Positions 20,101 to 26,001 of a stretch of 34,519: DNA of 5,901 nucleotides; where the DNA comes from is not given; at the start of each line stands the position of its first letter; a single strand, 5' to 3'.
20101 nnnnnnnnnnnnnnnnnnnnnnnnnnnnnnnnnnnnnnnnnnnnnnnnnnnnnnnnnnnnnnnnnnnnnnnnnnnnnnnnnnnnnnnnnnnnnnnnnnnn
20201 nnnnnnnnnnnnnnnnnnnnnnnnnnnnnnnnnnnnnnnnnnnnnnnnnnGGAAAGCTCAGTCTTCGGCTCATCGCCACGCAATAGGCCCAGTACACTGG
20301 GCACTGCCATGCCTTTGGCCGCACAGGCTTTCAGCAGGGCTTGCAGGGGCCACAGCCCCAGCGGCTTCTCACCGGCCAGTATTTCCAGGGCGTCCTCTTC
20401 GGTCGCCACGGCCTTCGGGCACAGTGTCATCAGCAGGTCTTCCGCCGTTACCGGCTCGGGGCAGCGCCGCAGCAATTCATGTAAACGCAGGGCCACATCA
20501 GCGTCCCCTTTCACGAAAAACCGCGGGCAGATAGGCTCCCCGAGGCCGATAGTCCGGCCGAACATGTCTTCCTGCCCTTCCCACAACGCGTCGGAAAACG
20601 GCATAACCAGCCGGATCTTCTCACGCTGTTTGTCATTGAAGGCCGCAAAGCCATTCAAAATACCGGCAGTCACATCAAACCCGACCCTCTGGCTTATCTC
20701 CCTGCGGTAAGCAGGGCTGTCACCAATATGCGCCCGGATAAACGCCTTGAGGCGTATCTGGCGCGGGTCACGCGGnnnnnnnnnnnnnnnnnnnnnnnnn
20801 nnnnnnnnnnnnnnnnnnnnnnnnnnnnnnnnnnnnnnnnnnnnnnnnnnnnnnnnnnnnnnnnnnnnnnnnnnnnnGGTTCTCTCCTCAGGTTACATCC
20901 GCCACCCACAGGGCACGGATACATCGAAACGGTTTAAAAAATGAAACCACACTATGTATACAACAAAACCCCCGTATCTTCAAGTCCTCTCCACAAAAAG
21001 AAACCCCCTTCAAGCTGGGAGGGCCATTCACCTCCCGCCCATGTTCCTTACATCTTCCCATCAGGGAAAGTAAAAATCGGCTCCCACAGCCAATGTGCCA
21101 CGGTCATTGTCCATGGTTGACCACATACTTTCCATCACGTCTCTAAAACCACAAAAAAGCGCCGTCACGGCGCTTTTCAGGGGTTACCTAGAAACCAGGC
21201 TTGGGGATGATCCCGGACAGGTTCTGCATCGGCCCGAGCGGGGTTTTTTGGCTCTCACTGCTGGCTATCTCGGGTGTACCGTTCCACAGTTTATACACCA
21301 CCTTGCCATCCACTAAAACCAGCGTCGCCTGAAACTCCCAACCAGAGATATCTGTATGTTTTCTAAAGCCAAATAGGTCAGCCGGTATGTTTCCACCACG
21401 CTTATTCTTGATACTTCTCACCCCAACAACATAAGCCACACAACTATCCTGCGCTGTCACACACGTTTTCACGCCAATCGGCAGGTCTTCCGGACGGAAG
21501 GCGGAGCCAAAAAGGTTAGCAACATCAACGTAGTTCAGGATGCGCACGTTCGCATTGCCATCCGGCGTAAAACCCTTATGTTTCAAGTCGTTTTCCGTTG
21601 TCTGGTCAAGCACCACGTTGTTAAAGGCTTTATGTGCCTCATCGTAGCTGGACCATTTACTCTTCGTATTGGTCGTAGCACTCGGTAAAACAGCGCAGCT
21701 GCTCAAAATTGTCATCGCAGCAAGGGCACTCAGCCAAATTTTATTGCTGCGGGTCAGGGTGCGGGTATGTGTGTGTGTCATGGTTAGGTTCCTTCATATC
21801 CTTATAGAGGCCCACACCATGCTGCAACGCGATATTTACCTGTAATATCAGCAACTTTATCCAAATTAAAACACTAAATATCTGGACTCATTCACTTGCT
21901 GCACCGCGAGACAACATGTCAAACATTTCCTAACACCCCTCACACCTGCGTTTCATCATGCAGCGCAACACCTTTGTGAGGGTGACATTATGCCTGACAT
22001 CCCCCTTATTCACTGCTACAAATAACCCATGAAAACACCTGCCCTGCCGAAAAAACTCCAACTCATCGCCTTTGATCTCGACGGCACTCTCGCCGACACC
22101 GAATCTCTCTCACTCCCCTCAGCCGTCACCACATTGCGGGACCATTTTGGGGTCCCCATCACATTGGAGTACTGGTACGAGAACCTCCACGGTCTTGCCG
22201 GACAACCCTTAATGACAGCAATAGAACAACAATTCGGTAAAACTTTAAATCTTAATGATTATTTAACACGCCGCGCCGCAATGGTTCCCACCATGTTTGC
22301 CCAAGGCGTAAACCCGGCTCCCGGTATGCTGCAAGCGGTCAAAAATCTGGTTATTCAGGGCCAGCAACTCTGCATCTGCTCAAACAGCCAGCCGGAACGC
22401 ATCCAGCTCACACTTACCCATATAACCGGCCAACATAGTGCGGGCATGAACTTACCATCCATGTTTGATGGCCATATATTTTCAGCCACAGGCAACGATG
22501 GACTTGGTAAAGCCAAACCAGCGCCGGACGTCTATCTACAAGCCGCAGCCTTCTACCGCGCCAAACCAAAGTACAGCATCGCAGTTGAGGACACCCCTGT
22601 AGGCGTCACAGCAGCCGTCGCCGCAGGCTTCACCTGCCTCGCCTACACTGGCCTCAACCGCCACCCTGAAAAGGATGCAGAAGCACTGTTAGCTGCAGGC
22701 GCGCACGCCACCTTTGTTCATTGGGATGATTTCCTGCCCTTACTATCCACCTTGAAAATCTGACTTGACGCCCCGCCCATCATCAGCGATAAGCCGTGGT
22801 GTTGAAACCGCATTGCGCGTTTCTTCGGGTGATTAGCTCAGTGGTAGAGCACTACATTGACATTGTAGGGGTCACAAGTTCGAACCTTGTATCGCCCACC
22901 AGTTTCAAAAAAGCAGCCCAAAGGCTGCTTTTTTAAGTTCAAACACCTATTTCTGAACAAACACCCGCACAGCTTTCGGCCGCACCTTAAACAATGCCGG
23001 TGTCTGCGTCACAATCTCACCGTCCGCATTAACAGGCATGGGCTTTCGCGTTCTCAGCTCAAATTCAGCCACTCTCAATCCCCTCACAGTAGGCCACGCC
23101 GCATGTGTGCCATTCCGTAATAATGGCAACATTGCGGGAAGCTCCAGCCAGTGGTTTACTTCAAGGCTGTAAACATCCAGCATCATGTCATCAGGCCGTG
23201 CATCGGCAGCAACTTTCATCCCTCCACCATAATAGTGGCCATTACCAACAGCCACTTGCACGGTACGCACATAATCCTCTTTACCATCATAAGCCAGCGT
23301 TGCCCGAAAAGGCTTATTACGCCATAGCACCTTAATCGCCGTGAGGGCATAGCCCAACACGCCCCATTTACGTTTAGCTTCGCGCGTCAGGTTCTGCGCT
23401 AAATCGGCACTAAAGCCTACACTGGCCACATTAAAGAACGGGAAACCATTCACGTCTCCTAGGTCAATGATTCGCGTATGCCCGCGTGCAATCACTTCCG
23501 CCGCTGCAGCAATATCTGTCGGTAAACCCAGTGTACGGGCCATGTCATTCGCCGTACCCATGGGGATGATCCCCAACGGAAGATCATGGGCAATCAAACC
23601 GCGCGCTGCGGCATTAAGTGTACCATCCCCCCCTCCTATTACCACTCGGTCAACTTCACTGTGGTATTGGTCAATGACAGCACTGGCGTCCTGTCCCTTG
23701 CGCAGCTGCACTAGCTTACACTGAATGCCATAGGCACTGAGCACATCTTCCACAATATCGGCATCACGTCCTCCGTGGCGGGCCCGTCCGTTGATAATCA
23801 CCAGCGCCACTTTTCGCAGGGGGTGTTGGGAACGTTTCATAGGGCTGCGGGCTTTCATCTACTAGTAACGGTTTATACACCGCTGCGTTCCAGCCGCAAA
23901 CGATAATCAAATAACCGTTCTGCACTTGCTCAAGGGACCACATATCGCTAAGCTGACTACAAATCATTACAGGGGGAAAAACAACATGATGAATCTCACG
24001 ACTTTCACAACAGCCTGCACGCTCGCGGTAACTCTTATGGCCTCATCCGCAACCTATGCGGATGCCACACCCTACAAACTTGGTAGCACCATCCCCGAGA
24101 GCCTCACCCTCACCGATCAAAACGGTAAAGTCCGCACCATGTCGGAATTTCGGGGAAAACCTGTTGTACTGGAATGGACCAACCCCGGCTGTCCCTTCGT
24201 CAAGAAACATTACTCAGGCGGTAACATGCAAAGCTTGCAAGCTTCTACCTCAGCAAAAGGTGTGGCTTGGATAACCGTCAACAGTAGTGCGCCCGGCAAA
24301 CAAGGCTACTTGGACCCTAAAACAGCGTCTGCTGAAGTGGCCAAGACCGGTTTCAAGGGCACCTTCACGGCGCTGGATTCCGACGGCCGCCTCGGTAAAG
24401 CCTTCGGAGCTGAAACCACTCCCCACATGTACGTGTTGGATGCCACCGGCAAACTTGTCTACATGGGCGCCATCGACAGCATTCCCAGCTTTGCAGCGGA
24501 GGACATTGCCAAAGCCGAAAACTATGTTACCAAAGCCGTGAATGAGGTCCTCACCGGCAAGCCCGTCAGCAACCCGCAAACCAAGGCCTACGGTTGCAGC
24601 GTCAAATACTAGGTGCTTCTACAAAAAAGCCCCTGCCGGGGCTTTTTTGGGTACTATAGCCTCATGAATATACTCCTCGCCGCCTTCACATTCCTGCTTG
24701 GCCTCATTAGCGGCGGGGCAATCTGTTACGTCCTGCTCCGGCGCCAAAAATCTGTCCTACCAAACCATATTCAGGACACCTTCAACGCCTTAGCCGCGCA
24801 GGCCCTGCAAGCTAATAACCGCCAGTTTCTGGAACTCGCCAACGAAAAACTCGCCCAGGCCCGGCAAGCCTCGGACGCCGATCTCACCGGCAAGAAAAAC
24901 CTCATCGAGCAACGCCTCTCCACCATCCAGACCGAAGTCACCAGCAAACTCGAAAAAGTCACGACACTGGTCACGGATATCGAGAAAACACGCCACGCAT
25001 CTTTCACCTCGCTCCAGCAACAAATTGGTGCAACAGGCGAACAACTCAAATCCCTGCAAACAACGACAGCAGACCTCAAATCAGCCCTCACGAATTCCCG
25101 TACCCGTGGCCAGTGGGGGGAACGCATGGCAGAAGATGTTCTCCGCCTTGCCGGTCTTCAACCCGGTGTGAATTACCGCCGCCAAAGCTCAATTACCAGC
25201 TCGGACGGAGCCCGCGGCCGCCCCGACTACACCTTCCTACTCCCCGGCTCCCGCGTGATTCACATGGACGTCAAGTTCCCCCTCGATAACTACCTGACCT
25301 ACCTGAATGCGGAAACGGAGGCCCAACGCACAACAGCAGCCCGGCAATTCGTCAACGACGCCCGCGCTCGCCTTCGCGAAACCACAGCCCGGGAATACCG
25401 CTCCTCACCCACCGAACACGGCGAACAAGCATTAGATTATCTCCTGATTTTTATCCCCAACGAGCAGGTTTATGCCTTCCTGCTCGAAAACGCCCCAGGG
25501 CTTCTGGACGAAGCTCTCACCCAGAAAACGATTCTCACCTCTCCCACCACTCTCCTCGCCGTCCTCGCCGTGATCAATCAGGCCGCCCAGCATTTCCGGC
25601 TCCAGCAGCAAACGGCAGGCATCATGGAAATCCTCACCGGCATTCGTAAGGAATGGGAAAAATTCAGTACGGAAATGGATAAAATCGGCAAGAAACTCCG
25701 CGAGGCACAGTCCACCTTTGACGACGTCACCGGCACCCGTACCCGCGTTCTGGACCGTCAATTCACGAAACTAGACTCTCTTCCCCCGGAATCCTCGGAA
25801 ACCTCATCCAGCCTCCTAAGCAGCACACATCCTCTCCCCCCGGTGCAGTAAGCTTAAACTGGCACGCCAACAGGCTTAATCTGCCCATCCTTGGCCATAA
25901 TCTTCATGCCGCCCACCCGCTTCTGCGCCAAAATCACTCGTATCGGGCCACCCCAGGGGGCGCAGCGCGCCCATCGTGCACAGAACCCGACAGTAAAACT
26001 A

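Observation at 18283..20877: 864-aa protein built from duplicated HTH-like modules with hyper-acidic linkers; no family assignment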

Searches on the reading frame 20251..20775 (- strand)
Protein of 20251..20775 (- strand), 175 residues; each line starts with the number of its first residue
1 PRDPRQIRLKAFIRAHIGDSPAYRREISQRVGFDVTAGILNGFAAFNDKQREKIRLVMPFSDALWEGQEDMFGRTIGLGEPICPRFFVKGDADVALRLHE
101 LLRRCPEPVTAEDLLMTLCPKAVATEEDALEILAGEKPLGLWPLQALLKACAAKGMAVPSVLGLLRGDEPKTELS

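Call 28: find_homologous_proteins(query=A1, max_evalue=0.01)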
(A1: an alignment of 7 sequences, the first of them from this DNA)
Query A1 (7 sequences): the 8000 candidates sharing most words with the query were scored; none scored E <= 0.01.

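Call 44: predict_structure(alignment_id=A1)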
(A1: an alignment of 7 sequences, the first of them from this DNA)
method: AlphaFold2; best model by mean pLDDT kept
length: 175 residues; sequences in the alignment: 7
mean_pLDDT: 86.2   pTM: 0.80
mean pLDDT of the five models: 86.2, 86.2, 85.2, 84.6, 84.4
residues with pLDDT >= 90: 96; 70-90: 63; 50-70: 6; < 50: 10
segments of 3 or more residues with pLDDT < 50: 167-175
pLDDT, mean of each block of 10 residues (from residue 1): 82 91 93 88 88 88 86 84 91 94 89 95 94 96 92 85 55 38
secondary structure, 60 per line:
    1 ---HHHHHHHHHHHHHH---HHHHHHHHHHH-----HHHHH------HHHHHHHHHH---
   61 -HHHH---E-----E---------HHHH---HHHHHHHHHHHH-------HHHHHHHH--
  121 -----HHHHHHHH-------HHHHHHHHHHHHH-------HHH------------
elements in order: H4-17 H21-31 H37-41 H48-57 H62-65 H85-88 H92-103 H111-118 H126-133 H141-153

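Call 50: fold_search(model_id=the predicted structure, library=pdb)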
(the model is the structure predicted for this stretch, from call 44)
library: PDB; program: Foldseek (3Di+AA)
matches with E <= 10: 101; with E <= 0.001: 0
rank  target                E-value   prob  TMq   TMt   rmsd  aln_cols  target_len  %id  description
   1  1y7y_B                3.0e-01  0.97  0.29  0.70   1.8        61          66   16  High-resolution crystal structure of the restriction-modification controller protein C.AhdI from Aeromonas hydrophila (released 2005-02-22)
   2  5d4z_3                5.2e-01  0.80  0.29  0.49   4.5        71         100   20  Crystal structure of Repressor from Salmonella-temperate phage (released 2016-04-27)
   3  5d4z_1                7.4e-01  0.57  0.30  0.47   5.5        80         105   19  Crystal structure of Repressor from Salmonella-temperate phage (released 2016-04-27)
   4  8ezt_A                8.3e-01  0.57  0.27  0.57   3.4        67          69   13  Crystal structure of HipB(Lp) from Legionella pneumophila (released 2023-09-27)
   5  9f9s_CN               8.3e-01  0.21  0.30  0.37  12.5       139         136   12  Yeast SDD1 Disome with Mbf1 (released 2024-12-04)
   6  2b5a_B                9.4e-01  0.84  0.29  0.63   1.8        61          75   11  C.BclI, Control Element of the BclI Restriction-Modification System (released 2006-01-03)
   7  6b9r_C                1.0e+00  0.54  0.26  0.11   2.9        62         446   18  Streptomyces albus HEPD with substrate 2-hydroxyethylphosphonate (2-HEP) and Fe(II) bound (released 2017-12-20)
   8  2ef8_A                1.1e+00  0.57  0.29  0.53   3.3        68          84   19  Crystal structure of C.EcoT38IS (released 2008-02-26)
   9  8ezt_B                1.1e+00  0.54  0.27  0.57   3.2        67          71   13  Crystal structure of HipB(Lp) from Legionella pneumophila (released 2023-09-27)
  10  5woq_B                1.3e+00  0.41  0.25  0.45   3.2        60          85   13  Crystal structure of an XRE family protein transcriptional regulator from Mycobacterium smegmatis (released 2017-08-16)
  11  2b5a_C                1.5e+00  0.72  0.29  0.62   1.9        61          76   11  C.BclI, Control Element of the BclI Restriction-Modification System (released 2006-01-03)
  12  5woq_A                1.6e+00  0.69  0.29  0.59   1.9        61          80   11  Crystal structure of an XRE family protein transcriptional regulator from Mycobacterium smegmatis (released 2017-08-16)
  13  3f51_F                1.6e+00  0.51  0.29  0.49   3.1        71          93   17  Crystal Structure of the clp gene regulator ClgR from Corynebacterium glutamicum (released 2008-11-18)
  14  6b9r_A                1.6e+00  0.21  0.27  0.11  11.5       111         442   14  Streptomyces albus HEPD with substrate 2-hydroxyethylphosphonate (2-HEP) and Fe(II) bound (released 2017-12-20)
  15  4ivz_A                2.0e+00  0.47  0.30  0.61   2.6        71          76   10  A Y37F mutant of C.Esp1396I bound to its highest affinity operator site OM (released 2014-01-29)
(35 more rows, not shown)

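Call 74: search_solved_structures(query=A1, max_evalue=10, show_alignments=2)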
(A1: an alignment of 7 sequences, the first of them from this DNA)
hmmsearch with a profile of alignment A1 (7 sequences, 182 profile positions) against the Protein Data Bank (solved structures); distinct sequences matched with E-value up to 10: 32.
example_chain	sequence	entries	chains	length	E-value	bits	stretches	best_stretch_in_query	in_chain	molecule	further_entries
4ich_A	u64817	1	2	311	0.015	18.2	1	7-73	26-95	Transcriptional regulator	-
3rkq_A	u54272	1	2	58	0.049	16.5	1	30-67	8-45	Homeobox protein Nkx-2.5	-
6wc2_M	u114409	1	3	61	0.056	16.3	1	30-67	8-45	Homeobox protein Nkx-2.5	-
4s0h_B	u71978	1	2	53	0.056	16.3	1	30-67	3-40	Homeobox protein Nkx-2.5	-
6wc5_I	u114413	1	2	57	0.057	16.3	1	30-67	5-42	Homeobox protein Nkx-2.5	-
8eu4_A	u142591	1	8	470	0.27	14.1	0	71-122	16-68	Pyruvate kinase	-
8eq3_A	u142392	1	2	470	0.27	14.1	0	71-122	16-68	Pyruvate kinase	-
8eq0_B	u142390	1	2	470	0.27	14.1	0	71-122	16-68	Pyruvate kinase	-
8eq1_A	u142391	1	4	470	0.28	14.1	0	71-122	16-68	Pyruvate kinase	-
4yng_A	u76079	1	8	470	0.28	14.1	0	71-122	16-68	Pyruvate kinase I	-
8edt_A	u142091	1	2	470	0.28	14.1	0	71-122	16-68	Pyruvate kinase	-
8edr_A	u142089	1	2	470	0.28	14.1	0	71-123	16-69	Pyruvate kinase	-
8edq_A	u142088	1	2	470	0.28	14.1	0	71-122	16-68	Pyruvate kinase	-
1e0u_A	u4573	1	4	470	0.29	14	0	71-122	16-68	Pyruvate kinase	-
1e0t_A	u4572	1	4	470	0.3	14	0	71-122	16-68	Pyruvate kinase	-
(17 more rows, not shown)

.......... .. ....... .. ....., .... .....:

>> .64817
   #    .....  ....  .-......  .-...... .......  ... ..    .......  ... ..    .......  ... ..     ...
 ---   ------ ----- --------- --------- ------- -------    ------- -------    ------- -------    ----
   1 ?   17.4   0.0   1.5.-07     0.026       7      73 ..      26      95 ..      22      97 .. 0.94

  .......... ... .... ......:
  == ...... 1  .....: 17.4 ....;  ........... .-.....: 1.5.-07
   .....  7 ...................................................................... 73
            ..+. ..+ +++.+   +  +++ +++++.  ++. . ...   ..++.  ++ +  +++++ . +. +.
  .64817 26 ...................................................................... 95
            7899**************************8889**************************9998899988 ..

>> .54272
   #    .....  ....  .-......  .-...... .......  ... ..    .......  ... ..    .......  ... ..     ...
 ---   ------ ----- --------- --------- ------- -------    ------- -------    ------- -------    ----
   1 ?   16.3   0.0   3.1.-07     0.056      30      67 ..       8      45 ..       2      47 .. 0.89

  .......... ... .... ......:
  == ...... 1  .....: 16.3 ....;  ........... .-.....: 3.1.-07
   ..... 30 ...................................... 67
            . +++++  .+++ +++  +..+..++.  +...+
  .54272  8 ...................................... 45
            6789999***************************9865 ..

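Call 78: search_protein_families(library=ncbifam, proteins=[window:20251-20775:-], max_evalue=10)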
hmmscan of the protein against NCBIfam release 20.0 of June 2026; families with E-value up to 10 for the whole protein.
seq(175 aa): 0 families

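Call 83: search_protein_families(library=pfam, alignment_id=A1, max_evalue=10)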
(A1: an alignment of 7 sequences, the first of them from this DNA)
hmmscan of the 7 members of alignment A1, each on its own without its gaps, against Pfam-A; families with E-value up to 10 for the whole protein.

A. member 1, seq(175 aa): 1 family
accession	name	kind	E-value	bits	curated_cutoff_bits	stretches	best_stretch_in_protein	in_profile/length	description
PF01726.22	LexA_DNA_bind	-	0.073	13.3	23.7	1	4-47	6-51/65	LexA DNA binding domain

B. families by the number of members that match (of 7 scanned): 4 families
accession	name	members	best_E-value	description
PF13560.12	HTH_31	1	0.0052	Helix-turn-helix domain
PF17920.6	TetR_C_16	1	0.013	Tetracyclin repressor-like, C-terminal domain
PF20058.4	DUF6457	1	0.016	Domain of unknown function (DUF6457)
PF01726.22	LexA_DNA_bind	1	0.073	LexA DNA binding domain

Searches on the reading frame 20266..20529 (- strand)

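Call 67: search_protein_families(library=pfam, proteins=[window:20266-20529:-], max_evalue=10)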
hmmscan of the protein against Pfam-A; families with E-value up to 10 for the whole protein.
seq(88 aa): 1 family
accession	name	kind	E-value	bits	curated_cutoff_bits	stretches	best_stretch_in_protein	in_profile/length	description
PF08100.18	Dimerisation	-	0.081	13.2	25.6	1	12-53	26-51/93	O-methyltransferase dimerisation domain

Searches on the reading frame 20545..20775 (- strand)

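Call 67: search_protein_families(library=pfam, proteins=[window:20545-20775:-], max_evalue=10)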
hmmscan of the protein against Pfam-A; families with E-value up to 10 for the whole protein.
seq(77 aa): 1 family
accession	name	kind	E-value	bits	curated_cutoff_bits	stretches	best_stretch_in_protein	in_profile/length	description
PF01726.22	LexA_DNA_bind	-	0.021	15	23.7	1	4-48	6-52/65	LexA DNA binding domain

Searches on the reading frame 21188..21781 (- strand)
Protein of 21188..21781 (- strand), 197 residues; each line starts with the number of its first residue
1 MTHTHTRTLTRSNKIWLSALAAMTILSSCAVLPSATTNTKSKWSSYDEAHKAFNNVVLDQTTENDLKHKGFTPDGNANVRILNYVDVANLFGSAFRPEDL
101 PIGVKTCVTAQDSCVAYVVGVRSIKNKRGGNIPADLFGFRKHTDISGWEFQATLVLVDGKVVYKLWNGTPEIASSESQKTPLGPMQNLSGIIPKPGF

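Call 3: search_protein_families(library=pfam, proteins=[window:21188-21781:-], max_evalue=1)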
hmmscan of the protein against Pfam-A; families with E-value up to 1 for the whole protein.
window:21188-21781:- (197 aa): 1 family
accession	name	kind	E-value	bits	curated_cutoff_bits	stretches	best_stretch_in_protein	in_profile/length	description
PF03407.22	Nucleotid_trans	-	0.086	13.2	22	1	27-89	113-173/208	Nucleotide-diphospho-sugar transferase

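Call 4: search_protein_families(library=ncbifam, proteins=[window:21188-21781:-], max_evalue=1)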
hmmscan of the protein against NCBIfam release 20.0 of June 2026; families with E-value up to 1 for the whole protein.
window:21188-21781:- (197 aa): 1 family
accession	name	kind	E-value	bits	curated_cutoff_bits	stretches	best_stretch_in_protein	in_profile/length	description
NF048010.1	SfplDhtActHpsHDes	equivalog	0.049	12.4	430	1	37-91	167-220/298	(2S)-3-sulfopropanediol dehydratase activating enzyme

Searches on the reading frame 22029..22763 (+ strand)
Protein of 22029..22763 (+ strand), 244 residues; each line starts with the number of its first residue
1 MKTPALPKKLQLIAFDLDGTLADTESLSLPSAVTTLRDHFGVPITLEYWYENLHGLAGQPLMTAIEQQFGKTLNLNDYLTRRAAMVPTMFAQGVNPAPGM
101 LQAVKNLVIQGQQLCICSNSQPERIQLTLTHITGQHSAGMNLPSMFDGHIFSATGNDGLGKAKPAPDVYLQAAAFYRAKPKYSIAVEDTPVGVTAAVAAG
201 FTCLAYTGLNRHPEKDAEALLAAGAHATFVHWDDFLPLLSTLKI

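Call 12: search_protein_families(library=pfam, proteins=[window:22029-22763:+], max_evalue=0.001)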
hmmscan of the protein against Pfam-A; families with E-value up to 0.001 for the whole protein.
window:22029-22763:+ (244 aa): 2 families
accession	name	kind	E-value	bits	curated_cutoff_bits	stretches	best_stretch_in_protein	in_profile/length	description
PF13419.12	HAD_2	-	3.9e-18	66.6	23.8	1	13-205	1-177/178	Haloacid dehalogenase-like hydrolase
PF00702.32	Hydrolase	-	2e-15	58.1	26.4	1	11-200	2-191/191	haloacid dehalogenase-like hydrolase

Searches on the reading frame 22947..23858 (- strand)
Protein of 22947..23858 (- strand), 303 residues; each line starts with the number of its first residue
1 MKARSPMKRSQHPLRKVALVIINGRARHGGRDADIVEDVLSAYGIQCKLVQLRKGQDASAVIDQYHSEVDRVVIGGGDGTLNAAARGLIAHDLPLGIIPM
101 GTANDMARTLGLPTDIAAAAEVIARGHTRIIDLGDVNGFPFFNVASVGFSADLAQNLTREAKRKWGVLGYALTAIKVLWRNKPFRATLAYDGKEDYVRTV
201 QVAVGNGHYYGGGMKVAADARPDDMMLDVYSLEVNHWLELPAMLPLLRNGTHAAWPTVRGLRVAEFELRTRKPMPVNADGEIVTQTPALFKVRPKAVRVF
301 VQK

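Call 12: search_protein_families(library=pfam, proteins=[window:22947-23858:-], max_evalue=0.001)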
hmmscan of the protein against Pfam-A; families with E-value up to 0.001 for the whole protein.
window:22947-23858:- (303 aa): 3 families
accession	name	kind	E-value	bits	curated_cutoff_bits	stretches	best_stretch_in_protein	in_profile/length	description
PF19279.4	YegS_C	-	2.7e-31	108.9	27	1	145-300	3-157/158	YegS C-terminal NAD kinase beta sandwich-like domain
PF00781.29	DAGK_cat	-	1.8e-27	95.9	23.6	1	18-136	2-125/125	Diacylglycerol kinase catalytic domain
PF01513.26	NAD_kinase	-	0.00035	21.3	25.5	1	56-109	60-113/130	ATP-NAD kinase N-terminal domain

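Call 81: find_related_loci(query=window:22947-23858:-, collection=metagenome_contigs, flank=10000)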
Query window:22947-23858:- (303 aa) in metagenome_contigs; peptide patterns used: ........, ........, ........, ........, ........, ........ (x = any residue, [..] = any of these).
133 stretches matched a pattern; 4 encode a relative of the query (tblastn E <= 1e-3); 4 distinct loci.
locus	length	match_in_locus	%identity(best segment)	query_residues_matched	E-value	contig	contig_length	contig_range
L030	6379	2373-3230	50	15-300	2e-83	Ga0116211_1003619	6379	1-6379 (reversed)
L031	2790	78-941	50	16-303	5e-83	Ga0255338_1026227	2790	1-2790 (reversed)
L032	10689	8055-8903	48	18-300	1e-81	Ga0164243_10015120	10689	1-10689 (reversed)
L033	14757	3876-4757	47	4-300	8e-73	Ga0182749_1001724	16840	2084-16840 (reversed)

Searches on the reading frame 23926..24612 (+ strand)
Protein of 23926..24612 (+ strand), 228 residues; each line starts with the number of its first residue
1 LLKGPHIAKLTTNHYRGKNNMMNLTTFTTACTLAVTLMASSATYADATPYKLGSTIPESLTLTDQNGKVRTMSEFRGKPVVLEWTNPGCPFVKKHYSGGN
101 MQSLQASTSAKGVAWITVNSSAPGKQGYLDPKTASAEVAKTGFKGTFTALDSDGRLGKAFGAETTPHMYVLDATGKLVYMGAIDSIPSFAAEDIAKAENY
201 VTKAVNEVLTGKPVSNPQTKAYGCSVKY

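Call 53: search_protein_families(library=pfam, proteins=[window:23926-24612:+], max_evalue=0.001)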
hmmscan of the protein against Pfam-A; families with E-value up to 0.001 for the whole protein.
window:23926-24612:+ (228 aa): 2 families
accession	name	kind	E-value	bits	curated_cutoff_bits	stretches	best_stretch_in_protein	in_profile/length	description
PF08534.16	Redoxin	-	3e-12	47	26.6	1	52-188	2-139/148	Redoxin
PF00578.27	AhpC-TSA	-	7.5e-08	32.8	26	1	59-179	7-123/124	AhpC/TSA family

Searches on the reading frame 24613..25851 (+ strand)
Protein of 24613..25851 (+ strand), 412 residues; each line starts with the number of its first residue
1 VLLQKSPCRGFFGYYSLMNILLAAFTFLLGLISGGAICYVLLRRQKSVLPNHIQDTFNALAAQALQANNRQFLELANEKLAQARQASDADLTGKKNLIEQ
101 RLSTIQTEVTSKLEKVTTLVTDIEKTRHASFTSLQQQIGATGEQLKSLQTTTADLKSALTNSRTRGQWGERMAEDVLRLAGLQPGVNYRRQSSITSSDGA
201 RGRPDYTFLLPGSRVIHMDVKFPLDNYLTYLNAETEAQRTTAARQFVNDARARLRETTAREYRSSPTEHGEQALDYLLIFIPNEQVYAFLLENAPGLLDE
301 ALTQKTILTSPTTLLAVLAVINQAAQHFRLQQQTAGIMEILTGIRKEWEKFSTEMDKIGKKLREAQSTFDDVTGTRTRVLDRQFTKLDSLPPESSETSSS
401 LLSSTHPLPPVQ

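Call 53: search_protein_families(library=pfam, proteins=[window:24613-25851:+], max_evalue=0.001)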
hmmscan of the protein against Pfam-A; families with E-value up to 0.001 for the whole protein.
window:24613-25851:+ (412 aa): 4 families
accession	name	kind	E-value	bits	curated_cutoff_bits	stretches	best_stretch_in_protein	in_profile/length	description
PF02646.22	RmuC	-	8.5e-70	235.6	26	1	100-395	1-289/291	RmuC family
PF05531.17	NPV_P10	-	6e-07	30.3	29.8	0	107-160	14-66/75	Nucleopolyhedrovirus P10 protein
PF24611.2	Spectrin_Anc-1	-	8.8e-05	23.2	33.2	0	346-398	11-63/115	Nuclear anchorage protein 1, spectrin-like repeat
PF04513.17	Baculo_PEP_C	-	0.0008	19.9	38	0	68-162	10-104/140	Baculovirus polyhedron envelope protein, PEP, C terminus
